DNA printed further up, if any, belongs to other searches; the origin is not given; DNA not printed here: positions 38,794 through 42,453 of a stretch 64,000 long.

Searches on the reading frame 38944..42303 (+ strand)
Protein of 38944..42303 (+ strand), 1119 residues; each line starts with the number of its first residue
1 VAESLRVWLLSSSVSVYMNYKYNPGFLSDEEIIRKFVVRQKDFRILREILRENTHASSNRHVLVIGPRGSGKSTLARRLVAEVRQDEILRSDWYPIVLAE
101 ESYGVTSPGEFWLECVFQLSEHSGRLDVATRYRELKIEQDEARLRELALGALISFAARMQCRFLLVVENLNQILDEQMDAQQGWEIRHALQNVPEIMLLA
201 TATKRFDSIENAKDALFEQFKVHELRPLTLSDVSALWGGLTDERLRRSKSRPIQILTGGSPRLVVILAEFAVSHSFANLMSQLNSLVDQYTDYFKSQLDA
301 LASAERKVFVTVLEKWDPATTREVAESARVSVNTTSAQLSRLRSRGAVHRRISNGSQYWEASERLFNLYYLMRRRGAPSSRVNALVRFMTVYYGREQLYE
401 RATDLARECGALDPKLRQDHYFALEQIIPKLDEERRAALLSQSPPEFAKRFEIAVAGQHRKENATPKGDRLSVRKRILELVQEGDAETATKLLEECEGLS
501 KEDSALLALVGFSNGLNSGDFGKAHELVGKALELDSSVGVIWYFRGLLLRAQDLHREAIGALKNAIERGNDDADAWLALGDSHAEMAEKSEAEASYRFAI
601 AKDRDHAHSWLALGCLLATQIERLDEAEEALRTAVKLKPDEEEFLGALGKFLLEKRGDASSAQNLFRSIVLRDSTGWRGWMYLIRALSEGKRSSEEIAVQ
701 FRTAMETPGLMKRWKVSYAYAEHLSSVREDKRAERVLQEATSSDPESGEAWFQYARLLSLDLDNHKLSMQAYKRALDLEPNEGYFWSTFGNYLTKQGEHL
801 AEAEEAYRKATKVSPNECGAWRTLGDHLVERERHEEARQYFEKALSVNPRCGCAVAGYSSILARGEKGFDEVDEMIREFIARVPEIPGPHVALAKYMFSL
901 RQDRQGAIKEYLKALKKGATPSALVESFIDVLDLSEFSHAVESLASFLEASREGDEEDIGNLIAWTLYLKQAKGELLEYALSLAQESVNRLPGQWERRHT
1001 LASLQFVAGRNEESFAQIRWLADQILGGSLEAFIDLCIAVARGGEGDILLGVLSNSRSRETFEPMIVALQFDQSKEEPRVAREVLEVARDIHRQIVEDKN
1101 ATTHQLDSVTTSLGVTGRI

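Call 14: search_protein_families(library=pfam, proteins=[window:38944-42303:+])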
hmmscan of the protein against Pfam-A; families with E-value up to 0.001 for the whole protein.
window:38944-42303:+ (1119 aa): 27 families (the best 25 are shown)
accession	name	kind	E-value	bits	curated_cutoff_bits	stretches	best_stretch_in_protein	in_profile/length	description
PF13432.12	TPR_16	-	1.1e-22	80.6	32.7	2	577-641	1-64/65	Tetratricopeptide repeat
PF13428.12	TPR_14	-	1.3e-20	72.2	23.5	1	716-757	3-44/44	Tetratricopeptide repeat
PF23914.1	TPR_CcmH_CycH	-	4.9e-19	69.1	42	2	742-848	44-151/158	Cytochrome c-type biogenesis protein H TPR domain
PF13181.12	TPR_8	-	7.4e-19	66.7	25.7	0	607-640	1-33/34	Tetratricopeptide repeat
PF07719.23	TPR_2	-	2.7e-18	64.9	27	1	820-850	3-33/34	Tetratricopeptide repeat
PF14559.12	TPR_19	-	3e-18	66.4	25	0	623-673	6-55/68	Tetratricopeptide repeat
PF00515.34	TPR_1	-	2.7e-17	62.2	27.8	0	820-850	3-33/34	Tetratricopeptide repeat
PF13431.12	TPR_17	-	2.2e-16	59.1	24.4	0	737-764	2-25/34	Tetratricopeptide repeat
PF13414.12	TPR_11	-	4.3e-13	49.2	26.8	0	551-585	6-40/42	TPR repeat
PF13191.12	AAA_16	-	3.4e-09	37.9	32.6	1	35-179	1-150/167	AAA ATPase domain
PF24389.1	ORC-CDC6-like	-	2.2e-07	30.5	27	1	22-85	6-58/571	ORC-CDC6-like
PF23240.1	HAT_PRP39_N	-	6.8e-07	30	27.7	0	668-795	5-137/168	PRP39 N-terminal HAT repeat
PF13401.12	AAA_22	-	3.5e-05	24.5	27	1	58-147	4-74/130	AAA domain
PF13424.12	TPR_12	-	3.6e-05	24.3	30.1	1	798-847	24-74/77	Tetratricopeptide repeat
PF01978.25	TrmB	-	9.1e-05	22.7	25.6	1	302-354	7-58/68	Sugar-specific transcriptional regulator TrmB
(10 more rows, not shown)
